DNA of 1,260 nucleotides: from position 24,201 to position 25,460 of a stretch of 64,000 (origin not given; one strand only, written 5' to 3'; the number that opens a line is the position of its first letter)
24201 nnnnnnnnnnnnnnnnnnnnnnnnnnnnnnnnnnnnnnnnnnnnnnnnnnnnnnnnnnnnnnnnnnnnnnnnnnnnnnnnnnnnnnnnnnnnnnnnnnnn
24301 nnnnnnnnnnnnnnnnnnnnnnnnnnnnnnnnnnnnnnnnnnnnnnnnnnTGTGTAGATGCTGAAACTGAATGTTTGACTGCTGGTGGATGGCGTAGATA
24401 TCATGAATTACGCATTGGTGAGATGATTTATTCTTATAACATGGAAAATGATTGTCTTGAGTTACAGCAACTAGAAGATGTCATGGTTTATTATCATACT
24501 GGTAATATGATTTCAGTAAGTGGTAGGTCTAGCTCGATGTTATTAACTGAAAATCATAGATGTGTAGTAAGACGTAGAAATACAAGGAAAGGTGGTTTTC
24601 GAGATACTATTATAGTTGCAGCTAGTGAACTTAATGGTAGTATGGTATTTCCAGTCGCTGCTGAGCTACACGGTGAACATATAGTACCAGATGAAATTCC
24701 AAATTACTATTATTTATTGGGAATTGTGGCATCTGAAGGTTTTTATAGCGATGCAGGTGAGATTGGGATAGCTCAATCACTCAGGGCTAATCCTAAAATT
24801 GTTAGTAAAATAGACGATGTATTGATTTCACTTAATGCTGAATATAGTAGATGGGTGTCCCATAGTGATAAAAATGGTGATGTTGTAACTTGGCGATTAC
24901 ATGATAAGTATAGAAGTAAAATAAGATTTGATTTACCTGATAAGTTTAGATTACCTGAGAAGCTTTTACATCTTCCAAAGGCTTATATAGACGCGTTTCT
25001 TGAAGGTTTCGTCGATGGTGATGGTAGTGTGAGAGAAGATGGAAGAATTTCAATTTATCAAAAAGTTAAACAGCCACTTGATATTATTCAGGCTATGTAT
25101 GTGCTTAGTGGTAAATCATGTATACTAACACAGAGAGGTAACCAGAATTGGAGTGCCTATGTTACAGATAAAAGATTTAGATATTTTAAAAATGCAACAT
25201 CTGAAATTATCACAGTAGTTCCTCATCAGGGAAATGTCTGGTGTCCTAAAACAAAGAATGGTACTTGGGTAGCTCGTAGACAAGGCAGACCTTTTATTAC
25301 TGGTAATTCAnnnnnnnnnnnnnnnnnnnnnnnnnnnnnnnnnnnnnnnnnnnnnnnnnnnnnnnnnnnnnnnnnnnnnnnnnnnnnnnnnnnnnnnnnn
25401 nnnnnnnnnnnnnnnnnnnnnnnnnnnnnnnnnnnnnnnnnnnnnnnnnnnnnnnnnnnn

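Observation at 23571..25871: Beta-class SPPY DNA methyltransferase carrying a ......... intein; second intein in 64 kb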

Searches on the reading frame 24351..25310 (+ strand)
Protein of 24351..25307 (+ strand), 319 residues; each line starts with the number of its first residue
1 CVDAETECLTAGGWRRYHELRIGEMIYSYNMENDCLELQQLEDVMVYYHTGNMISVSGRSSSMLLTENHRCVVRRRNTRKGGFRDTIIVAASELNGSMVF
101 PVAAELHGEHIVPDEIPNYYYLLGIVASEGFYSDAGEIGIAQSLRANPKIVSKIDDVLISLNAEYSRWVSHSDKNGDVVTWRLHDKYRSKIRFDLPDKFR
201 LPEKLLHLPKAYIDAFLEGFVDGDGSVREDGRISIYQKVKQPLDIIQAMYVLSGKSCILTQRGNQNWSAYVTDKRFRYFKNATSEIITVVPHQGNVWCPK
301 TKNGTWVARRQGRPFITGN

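Call 27: search_solved_structures(query=A2, max_evalue=10, show_alignments=5)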
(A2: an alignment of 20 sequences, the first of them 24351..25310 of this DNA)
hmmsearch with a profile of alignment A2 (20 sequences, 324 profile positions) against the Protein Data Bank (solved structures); distinct sequences matched with E-value up to 10: 20.
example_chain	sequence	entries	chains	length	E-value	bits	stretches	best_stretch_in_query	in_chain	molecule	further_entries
2cw7_A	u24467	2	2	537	5.1e-08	36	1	111-276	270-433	Endonuclease PI-PkoII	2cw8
6zgq_A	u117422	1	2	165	1.5e-05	27.9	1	6-78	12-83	AceL NrdHF-1-1 Intein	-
2dch_X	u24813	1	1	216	0.0012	21.6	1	117-266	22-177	putative homing endonuclease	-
7qst_A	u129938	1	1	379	0.012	18.4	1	26-156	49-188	V-type ATP synthase subunit A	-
7qsu_A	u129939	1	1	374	0.041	16.6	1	44-265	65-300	V-ATPase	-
3ifj_A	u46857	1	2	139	0.061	16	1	7-44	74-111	Endonuclease PI-MtuI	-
7qss_A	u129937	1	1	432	0.064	15.9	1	44-265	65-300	V-type ATP synthase alpha chain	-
2in9_A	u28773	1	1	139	0.067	15.9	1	7-44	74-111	Endonuclease PI-MtuI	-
2in0_A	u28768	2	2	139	0.067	15.9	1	7-44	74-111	Endonuclease PI-MtuI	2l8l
3igd_A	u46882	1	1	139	0.068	15.9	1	7-44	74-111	Endonuclease PI-MtuI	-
5k08_A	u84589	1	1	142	0.069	15.8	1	7-44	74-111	RecA mini intein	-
5i0a_A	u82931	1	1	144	0.071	15.8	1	7-44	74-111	Intein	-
2in8_A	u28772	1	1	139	0.073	15.8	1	7-44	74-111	Endonuclease PI-MtuI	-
9hth_A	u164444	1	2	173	0.22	14.2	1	27-95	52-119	DNA-directed DNA polymerase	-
4o1r_A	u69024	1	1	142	0.47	13.1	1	8-54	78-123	Replicative DNA helicase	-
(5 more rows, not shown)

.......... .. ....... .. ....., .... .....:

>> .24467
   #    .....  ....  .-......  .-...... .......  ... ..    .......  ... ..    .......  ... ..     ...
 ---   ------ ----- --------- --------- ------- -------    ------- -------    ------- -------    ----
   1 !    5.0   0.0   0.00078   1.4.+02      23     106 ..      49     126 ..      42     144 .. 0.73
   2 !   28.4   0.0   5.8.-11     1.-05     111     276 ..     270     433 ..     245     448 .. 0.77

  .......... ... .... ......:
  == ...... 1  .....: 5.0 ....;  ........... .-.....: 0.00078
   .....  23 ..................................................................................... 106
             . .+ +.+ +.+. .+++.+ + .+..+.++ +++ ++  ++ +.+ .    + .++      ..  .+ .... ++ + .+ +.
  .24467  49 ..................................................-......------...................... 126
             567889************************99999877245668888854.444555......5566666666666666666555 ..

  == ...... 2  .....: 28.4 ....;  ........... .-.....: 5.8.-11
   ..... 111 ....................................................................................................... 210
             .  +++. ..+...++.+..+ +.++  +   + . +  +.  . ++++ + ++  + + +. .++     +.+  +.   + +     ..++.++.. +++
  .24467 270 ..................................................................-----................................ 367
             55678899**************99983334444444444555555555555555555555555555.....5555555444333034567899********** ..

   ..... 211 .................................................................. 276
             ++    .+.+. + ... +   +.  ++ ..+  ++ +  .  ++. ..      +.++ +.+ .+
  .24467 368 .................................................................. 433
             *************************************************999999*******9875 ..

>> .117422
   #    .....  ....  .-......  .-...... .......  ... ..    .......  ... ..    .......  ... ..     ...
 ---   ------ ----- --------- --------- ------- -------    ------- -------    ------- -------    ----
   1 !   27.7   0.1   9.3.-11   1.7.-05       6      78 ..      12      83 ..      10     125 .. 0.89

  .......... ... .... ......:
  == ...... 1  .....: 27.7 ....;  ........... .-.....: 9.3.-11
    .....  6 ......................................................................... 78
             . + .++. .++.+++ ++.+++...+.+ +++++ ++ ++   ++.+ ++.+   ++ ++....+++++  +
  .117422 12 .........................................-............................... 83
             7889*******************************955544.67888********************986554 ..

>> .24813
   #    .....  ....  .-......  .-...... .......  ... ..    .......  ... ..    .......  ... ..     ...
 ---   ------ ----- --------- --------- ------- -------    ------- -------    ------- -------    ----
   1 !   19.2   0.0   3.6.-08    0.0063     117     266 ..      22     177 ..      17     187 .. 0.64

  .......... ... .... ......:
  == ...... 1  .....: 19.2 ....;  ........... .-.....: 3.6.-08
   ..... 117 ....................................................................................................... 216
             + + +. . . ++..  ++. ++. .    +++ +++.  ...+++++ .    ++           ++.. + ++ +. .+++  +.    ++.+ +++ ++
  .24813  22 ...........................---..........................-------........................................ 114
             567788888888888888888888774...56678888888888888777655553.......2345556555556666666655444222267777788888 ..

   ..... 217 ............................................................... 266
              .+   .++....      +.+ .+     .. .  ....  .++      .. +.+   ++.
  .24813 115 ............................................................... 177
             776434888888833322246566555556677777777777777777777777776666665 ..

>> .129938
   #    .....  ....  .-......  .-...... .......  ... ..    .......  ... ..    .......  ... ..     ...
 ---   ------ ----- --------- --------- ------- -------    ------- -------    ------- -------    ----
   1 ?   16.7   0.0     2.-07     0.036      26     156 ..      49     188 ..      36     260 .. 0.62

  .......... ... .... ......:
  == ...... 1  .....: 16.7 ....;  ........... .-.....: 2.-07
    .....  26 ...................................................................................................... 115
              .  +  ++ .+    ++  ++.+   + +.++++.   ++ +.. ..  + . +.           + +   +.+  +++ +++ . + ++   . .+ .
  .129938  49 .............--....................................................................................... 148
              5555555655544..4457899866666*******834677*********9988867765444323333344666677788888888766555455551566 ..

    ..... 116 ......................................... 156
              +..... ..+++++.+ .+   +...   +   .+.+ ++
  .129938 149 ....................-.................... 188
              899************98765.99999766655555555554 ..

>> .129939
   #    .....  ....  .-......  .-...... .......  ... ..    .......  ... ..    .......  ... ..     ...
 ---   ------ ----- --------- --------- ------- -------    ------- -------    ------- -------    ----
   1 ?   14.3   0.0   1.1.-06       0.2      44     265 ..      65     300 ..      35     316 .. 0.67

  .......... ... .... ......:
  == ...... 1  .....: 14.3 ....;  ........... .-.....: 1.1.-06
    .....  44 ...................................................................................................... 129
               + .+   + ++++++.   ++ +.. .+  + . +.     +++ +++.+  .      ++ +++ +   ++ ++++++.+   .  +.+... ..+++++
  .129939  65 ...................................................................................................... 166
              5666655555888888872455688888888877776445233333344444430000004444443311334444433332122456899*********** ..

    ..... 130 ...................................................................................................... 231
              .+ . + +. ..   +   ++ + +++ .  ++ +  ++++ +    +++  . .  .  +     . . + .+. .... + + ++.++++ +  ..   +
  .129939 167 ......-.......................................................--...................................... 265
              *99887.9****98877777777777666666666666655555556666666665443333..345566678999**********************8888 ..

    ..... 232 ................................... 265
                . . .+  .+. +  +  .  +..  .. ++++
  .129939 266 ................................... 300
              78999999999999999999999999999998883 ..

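Call 39: predict_structure(alignment_id=A2)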
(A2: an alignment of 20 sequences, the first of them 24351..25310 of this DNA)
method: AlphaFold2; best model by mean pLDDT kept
length: 320 residues; sequences in the alignment: 20
mean_pLDDT: 94.9   pTM: 0.92
mean pLDDT of the five models: 94.9, 94.8, 94.4, 94.3, 94.2
residues with pLDDT >= 90: 290; 70-90: 28; 50-70: 2; < 50: 0
segments of 3 or more residues with pLDDT < 50: none
pLDDT, mean of each block of 10 residues (from residue 1): 98 97 97 96 98 94 97 93 94 95 90 94 97 93 95 98 97 85 95 95 95 97 95 96 98 97 96 94 84 98 97 94
secondary structure, 60 per line:
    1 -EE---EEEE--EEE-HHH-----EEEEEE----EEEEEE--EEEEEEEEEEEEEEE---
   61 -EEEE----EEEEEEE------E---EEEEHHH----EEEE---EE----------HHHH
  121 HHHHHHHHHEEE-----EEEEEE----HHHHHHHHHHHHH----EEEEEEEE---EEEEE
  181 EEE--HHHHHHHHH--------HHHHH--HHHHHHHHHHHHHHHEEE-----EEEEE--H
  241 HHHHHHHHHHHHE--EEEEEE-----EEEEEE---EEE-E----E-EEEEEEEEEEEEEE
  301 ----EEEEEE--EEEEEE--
elements in order: E7-10 E13-15 E25-30 E35-40 E43-57 E62-65 E70-76 E87-90 E98-101 H117-129 E130-132 E138-143 H148-160 E165-172 E176-183 H186-194 H203-207 H210-224 E225-227 E233-237 H240-252 E256-261 E267-272 E276-278 E287-300 E305-310 E313-318

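Call 41: fold_search(model_id=the predicted structure, library=pdb)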
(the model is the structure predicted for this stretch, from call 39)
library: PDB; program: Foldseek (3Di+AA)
matches with E <= 10: 1062; with E <= 0.001: 80
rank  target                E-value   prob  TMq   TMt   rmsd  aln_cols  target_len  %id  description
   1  7qsu                  2.6e-17  1.00  0.67  0.60   7.8       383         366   15  Crystal structure of homing endonuclease-associated TliVMA intein (C1A, d333-339) (released 2022-03-30)
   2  7qst                  1.4e-15  1.00  0.68  0.61   6.1       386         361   14  Crystal structure of homing endonuclease-associated PhoVMA intein (C1A) (released 2022-03-30)
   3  7qss                  2.4e-15  1.00  0.69  0.53   6.6       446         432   13  Crystal structure of homing endonuclease-associated TliVMA intein (C1A) (released 2022-03-30)
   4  1vde_A                3.7e-15  1.00  0.63  0.49   9.8       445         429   11  PI-SCEI, A HOMING ENDONUCLEASE WITH PROTEIN SPLICING ACTIVITY (released 1998-04-08)
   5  1ef0_A                1.1e-14  1.00  0.66  0.52   8.3       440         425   11  CRYSTAL STRUCTURE OF PI-SCEI MINIPRECURSOR (released 2000-06-07)
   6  1vde_B                1.7e-14  1.00  0.64  0.50   8.6       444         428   12  PI-SCEI, A HOMING ENDONUCLEASE WITH PROTEIN SPLICING ACTIVITY (released 1998-04-08)
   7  1jva_A                1.9e-13  1.00  0.65  0.51   8.8       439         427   11  CRYSTAL STRUCTURE OF THE VMA1-DERIVED ENDONUCLEASE BEARING THE N AND C EXTEIN PROPEPTIDES (released 2002-08-29)
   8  1dq3                  2.7e-13  1.00  0.68  0.50   7.9       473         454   10  CRYSTAL STRUCTURE OF AN ARCHAEAL INTEIN-ENCODED HOMING ENDONUCLEASE PI-PFUI (released 2000-07-05)
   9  1jva_B                5.7e-13  1.00  0.66  0.52   8.5       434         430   10  CRYSTAL STRUCTURE OF THE VMA1-DERIVED ENDONUCLEASE BEARING THE N AND C EXTEIN PROPEPTIDES (released 2002-08-29)
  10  1lws_A                7.1e-13  1.00  0.63  0.49   9.5       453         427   12  Crystal structure of the intein homing endonuclease PI-SceI bound to its recognition sequence (released 2002-09-27)
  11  1ef0_B                2.0e-12  1.00  0.62  0.53   8.4       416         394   12  CRYSTAL STRUCTURE OF PI-SCEI MINIPRECURSOR (released 2000-06-07)
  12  1dfa                  2.5e-12  1.00  0.57  0.47   9.5       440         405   11  CRYSTAL STRUCTURE OF PI-SCEI IN C2 SPACE GROUP (released 1999-12-08)
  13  1um2_A                6.1e-12  1.00  0.64  0.51   9.2       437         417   11  Crystal Structure of the Vma1-Derived Endonuclease with the Ligated Extein Segment (released 2004-09-22)
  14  1um2_B                7.2e-12  1.00  0.65  0.52   8.6       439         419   10  Crystal Structure of the Vma1-Derived Endonuclease with the Ligated Extein Segment (released 2004-09-22)
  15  1lwt_A                1.1e-11  1.00  0.62  0.47   9.4       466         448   11  Crystal structure of the intein homing endonuclease PI-SceI bound to its substrate DNA (Ca2+ free) (released 2002-09-27)
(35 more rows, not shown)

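Call 51: search_dna_similar(query=window:24351-25307:+, collection=phages, mode=protein, max_rows=40, max_evalue=0.001)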
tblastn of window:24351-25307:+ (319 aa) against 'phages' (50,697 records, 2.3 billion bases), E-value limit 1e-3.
Records with a match: 203; places in all: 205; records where one place covers at least 80% of the query: 151.
Best place of each record, by identity: <60% 203.
By first word of the organism name: Mycobacterium 122; Escherichia 36; Gordonia 11; Pseudomonas 8; Campylobacter 4; Prevotella 4; Klebsiella 3; Synechococcus 2; uncultured 2; Pectobacterium 2; and 9 more.
By host as written in the record: Mycobacterium smegmatis mc2 155 96; Mycobacterium smegmatis mc#155 20; - 8; Escherichia coli K-12 MG1655 8; Pseudomonas syringae pv. porri LMG 28495 8; Escherichia coli 6; Gordonia terrae 3612 5; Campylobacter jejuni 4; and 32 more.
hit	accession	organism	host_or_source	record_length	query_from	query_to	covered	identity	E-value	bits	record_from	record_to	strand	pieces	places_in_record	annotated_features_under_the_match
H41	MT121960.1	Phage DP SC_2_H4_2017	bacteria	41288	1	319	100%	29.4%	1e-26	115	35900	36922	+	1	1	DNA polymerase 1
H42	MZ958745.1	Mycobacterium phage Pinkcreek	Mycobacterium smegmatis ATCC 607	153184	1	319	100%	29.0%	4e-27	117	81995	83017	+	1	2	135: hypothetical protein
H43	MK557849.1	Caudovirales GX15bay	mangrove soil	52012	1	319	100%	28.0%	5e-24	108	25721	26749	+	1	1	portal protein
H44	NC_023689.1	Mycobacterium phage Lilac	Mycobacterium smegmatis mc2 155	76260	1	319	100%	27.5%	2e-19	95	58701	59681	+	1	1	101: DNA methyltransferase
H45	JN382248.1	Mycobacterium phage Lilac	Mycobacterium smegmatis mc2 155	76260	1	319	100%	27.5%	2e-19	95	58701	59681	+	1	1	101: DNA methyltransferase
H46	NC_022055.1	Mycobacterium phage Bobi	Mycobacterium smegmatis mc2 155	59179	1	319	100%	27.5%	4e-19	94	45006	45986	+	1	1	73: DNA methyltransferase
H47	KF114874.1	Mycobacterium phage Bobi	Mycobacterium smegmatis mc2 155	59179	1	319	100%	27.5%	4e-19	94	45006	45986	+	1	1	73: DNA methylase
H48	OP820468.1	Mycobacterium phage RedBird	Mycobacterium smegmatis mc#155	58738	1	319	100%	27.3%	4e-19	94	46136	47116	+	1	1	75: DNA methyltransferase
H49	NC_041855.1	Mycobacterium phage Dorothy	Mycobacterium smegmatis mc2 155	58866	1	319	100%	27.3%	4e-19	94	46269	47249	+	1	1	75: methyltransferase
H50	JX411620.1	Mycobacterium phage Dorothy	Mycobacterium smegmatis mc2 155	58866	1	319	100%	27.3%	4e-19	94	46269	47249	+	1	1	75: DNA methylase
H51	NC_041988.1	Mycobacterium phage ShiLan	Mycobacterium smegmatis mc2 155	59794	1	319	100%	27.3%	4e-19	94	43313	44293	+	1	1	65: DNA methyltransferase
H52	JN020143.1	Mycobacterium phage ShiLan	Mycobacterium smegmatis mc2 155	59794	1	319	100%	27.3%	4e-19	94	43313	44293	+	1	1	65: DNA methylase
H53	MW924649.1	Mycobacterium phage Akhila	Mycobacterium smegmatis mc#155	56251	1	319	100%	27.0%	1e-18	92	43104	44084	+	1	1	67: DNA methylase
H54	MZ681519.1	Mycobacterium phage MilanaBonita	Mycobacterium smegmatis mc2 155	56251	1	319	100%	27.0%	1e-18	92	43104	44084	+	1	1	66: DNA methylase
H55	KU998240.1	Gordonia phage Woes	Gordonia terrae 3612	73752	1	319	100%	26.8%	3e-16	85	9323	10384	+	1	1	8: portal protein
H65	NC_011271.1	Mycobacterium phage Cali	-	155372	1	319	100%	25.6%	7e-12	72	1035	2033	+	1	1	3: nucleotidyltransferase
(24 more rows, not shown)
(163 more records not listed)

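Call 52: get_annotated_region(hit=H46, flank=1500)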
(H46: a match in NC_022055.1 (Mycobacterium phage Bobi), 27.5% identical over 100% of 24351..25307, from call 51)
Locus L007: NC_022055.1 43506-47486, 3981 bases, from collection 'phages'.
description: Mycobacterium phage Bobi, complete genome.
organism: Mycobacterium phage Bobi (NCBI taxid 1340708)
taxonomy: Viruses; Duplodnaviria; Heunggongvirae; Uroviricota; Caudoviricetes; Gracegardnervirinae; Cheoctovirus
host: Mycobacterium smegmatis mc2 155; source: soil, North Liberty, IN; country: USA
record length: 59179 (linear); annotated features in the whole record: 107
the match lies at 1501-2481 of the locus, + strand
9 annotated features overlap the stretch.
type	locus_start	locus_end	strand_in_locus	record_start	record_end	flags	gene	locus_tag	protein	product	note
CDS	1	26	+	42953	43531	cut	68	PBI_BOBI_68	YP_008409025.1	single strand annealing protein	-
CDS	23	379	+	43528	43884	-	69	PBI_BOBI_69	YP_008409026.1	HNH endonuclease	-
CDS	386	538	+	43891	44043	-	70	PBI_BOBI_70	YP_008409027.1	hypothetical protein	-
CDS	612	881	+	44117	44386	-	71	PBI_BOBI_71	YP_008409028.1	hypothetical protein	-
CDS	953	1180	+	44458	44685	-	72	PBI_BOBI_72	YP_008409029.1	hypothetical protein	-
CDS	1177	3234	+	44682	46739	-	73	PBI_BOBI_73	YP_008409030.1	DNA methyltransferase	DNA Methylase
CDS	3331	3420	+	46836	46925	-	74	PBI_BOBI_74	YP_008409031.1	hypothetical protein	-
CDS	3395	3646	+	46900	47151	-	75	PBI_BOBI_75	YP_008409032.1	methyltransferase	DNA methylase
CDS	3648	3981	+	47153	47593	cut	76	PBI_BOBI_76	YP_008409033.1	DNA methyltransferase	-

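Call 53: get_annotated_region(hit=H44, flank=1500)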
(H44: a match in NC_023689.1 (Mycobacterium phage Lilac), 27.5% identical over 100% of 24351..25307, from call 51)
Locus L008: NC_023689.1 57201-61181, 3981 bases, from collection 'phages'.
description: Mycobacterium phage Lilac, complete genome.
organism: Mycobacterium phage Lilac (NCBI taxid 1070990)
taxonomy: Viruses; Duplodnaviria; Heunggongvirae; Uroviricota; Caudoviricetes; Kostyavirus
host: Mycobacterium smegmatis mc2 155; source: soil; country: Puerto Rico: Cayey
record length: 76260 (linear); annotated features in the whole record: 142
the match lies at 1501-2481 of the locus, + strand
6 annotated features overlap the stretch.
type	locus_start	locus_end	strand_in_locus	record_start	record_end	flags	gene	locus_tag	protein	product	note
CDS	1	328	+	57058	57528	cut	98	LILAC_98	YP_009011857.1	hypothetical protein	gp98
CDS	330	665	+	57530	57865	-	99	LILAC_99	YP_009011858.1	hypothetical protein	gp99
CDS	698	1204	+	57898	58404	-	100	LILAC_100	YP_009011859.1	DNA binding protein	gp100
CDS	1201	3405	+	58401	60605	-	101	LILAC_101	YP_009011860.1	DNA methyltransferase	gp101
CDS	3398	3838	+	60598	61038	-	102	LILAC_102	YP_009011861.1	ssDNA binding protein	gp102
CDS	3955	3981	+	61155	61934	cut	103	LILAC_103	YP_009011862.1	head maturation protease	gp103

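Call 54: get_annotated_region(hit=H41, flank=2500)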
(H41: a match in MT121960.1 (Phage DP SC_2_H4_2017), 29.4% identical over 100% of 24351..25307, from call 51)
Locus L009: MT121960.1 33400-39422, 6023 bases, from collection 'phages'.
description: Phage DP SC_2_H4_2017 DNA polymerase 1 and recombinase A genes, complete cds.
organism: Phage DP SC_2_H4_2017 (NCBI taxid 2723242)
taxonomy: Viruses; Duplodnaviria; Heunggongvirae; Uroviricota; Caudoviricetes
host: bacteria; source: human feces; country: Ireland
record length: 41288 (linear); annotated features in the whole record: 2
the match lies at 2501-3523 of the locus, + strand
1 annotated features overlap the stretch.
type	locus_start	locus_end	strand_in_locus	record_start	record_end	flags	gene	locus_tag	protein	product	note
CDS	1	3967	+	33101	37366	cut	-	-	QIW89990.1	DNA polymerase 1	-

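Call 55: get_annotated_region(hit=H65, flank=1000)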
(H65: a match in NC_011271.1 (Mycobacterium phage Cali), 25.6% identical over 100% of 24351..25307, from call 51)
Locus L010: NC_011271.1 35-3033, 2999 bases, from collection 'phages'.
description: Mycobacterium phage Cali, complete genome.
organism: Mycobacterium phage Cali (NCBI taxid 546803)
taxonomy: Viruses; Duplodnaviria; Heunggongvirae; Uroviricota; Caudoviricetes; Ceeclamvirinae; Bixzunavirus; Bixzunavirus Bxz1
host: -; source: -; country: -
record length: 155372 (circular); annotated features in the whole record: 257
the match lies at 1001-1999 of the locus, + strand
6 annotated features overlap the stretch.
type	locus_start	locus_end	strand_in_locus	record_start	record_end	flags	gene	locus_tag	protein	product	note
CDS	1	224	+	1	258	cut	1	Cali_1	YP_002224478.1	GP1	-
CDS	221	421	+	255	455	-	2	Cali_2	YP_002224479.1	GP2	-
CDS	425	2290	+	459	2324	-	3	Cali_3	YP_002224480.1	nucleotidyltransferase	NrdC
CDS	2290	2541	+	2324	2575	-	4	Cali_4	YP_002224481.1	gp4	-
CDS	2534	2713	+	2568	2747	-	5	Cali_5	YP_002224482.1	gp5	-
CDS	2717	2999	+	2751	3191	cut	6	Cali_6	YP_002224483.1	gp6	-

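Call 56: get_annotated_region(hit=H55, flank=1500)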
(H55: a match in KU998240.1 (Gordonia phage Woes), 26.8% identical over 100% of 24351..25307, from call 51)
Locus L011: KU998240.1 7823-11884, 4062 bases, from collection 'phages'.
description: Gordonia phage Woes, complete genome.
organism: Gordonia phage Woes (NCBI taxid 1838084)
taxonomy: Viruses; Duplodnaviria; Heunggongvirae; Uroviricota; Caudoviricetes; Woesvirus; Woesvirus woes
host: Gordonia terrae 3612; source: soil; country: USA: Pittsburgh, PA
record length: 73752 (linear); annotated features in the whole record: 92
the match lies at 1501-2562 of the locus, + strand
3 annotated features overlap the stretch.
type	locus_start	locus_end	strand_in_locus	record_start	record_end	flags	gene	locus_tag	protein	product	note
CDS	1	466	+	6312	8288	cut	7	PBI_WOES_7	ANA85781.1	terminase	-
CDS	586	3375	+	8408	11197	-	8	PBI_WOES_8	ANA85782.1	portal protein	contains intein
CDS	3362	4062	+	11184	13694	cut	9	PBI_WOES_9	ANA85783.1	hypothetical protein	-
